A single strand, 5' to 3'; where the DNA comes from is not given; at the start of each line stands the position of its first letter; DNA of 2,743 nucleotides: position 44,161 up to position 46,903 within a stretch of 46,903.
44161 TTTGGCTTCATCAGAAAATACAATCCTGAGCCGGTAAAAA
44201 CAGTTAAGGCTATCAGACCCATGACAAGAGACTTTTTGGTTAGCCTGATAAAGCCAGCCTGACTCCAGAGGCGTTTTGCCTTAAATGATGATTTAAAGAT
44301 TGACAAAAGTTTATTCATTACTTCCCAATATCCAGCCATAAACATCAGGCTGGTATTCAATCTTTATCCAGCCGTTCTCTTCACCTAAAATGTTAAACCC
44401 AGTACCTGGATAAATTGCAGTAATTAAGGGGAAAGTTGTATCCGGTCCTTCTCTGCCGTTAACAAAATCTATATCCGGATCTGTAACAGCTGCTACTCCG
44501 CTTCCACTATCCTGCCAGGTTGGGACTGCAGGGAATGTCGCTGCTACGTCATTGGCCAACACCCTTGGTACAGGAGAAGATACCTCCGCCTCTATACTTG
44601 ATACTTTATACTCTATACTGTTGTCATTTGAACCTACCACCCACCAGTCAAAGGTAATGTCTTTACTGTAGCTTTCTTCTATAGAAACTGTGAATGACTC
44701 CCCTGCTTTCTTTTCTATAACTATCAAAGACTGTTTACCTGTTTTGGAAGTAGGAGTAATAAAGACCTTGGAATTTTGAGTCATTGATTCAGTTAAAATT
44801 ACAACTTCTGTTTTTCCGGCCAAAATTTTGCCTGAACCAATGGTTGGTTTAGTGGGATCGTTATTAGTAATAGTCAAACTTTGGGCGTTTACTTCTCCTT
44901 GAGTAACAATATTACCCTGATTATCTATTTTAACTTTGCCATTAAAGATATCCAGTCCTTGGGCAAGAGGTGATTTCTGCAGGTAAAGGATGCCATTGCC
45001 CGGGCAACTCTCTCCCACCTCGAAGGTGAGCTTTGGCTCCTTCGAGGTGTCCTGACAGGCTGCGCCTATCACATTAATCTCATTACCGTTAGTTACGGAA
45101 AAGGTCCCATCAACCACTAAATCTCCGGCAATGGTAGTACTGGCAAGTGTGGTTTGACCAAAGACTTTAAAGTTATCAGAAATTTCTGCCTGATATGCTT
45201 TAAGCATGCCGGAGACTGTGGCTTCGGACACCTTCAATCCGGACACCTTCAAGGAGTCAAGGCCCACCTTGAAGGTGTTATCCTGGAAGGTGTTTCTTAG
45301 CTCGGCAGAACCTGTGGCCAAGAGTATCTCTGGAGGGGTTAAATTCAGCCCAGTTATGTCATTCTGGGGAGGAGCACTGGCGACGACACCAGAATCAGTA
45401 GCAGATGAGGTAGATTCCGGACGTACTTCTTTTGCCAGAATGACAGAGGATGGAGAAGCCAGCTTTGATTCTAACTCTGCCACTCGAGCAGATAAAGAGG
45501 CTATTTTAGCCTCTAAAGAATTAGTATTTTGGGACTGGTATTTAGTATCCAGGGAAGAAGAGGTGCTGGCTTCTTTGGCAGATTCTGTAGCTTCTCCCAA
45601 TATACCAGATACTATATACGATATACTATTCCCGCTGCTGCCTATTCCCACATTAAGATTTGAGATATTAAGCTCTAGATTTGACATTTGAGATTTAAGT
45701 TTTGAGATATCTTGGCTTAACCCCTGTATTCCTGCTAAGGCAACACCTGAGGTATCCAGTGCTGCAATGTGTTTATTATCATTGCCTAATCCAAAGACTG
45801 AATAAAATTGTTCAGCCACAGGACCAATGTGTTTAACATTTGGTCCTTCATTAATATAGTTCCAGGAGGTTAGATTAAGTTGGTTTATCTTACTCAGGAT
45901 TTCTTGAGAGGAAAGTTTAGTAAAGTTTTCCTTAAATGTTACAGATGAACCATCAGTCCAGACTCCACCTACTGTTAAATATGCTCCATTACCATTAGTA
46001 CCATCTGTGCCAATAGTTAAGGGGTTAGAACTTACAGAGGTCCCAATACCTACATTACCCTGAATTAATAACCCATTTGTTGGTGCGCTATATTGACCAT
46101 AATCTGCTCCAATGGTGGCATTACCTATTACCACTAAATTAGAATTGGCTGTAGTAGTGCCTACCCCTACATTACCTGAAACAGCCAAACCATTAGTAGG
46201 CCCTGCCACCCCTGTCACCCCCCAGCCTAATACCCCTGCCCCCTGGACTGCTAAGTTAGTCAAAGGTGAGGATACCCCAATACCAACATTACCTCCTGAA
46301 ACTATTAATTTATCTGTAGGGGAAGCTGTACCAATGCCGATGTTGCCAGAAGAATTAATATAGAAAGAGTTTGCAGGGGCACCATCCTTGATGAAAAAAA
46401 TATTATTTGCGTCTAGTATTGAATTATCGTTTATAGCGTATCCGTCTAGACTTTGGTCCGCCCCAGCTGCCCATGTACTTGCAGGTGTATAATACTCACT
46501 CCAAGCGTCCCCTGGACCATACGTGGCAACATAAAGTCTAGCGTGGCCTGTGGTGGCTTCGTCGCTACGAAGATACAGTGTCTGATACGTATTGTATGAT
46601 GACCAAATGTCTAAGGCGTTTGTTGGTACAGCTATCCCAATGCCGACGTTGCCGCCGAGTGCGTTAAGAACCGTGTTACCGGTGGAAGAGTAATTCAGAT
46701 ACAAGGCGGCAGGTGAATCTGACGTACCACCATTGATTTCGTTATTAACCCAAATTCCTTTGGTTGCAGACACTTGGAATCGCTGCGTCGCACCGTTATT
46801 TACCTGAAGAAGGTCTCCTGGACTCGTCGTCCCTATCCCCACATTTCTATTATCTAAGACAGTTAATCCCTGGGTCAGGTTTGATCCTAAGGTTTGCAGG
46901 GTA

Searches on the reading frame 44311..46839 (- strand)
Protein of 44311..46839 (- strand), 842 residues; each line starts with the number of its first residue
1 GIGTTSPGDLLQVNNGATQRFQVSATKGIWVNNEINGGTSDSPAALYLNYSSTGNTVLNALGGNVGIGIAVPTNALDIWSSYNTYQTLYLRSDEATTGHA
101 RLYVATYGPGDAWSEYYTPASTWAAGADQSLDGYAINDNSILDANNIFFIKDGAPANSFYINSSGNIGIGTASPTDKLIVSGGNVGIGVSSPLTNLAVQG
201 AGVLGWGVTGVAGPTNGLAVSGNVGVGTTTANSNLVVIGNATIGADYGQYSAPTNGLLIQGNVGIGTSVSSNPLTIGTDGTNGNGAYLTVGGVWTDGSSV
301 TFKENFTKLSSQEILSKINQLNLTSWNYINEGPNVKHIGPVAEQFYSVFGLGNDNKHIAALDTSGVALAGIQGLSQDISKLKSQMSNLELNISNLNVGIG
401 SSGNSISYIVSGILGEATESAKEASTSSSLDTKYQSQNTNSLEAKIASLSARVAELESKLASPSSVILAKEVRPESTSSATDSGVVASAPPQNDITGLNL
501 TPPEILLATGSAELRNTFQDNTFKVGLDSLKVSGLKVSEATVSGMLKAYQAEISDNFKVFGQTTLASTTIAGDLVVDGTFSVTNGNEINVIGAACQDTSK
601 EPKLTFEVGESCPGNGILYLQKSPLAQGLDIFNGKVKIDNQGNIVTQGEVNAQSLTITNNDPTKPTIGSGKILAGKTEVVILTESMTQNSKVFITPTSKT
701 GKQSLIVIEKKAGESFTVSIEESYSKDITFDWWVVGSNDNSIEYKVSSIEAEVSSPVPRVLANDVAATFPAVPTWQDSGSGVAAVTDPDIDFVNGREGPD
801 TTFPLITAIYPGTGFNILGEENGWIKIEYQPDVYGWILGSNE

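Call 72: search_protein_families(library=pfam, proteins=[window:44311-46839:-], max_evalue=0.01)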
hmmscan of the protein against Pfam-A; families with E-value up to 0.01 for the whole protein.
window:44311-46839:- (842 aa): 4 families
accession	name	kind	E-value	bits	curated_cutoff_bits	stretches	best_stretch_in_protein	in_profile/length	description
PF13884.11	Peptidase_S74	-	6.5e-09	36.4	22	1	298-349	1-53/58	Chaperone of endosialidase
PF08239.17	SH3_3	-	1e-08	35.7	27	1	796-840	6-51/54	Bacterial SH3 domain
PF24146.1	K1-lyase_C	-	0.0024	18.8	27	1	677-719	12-55/70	K1 capsule-specific polysaccharide lyase, C-terminal domain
PF16326.10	ABC_tran_CTD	-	0.0065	17.1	32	0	439-464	10-35/69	ABC transporter C-terminal domain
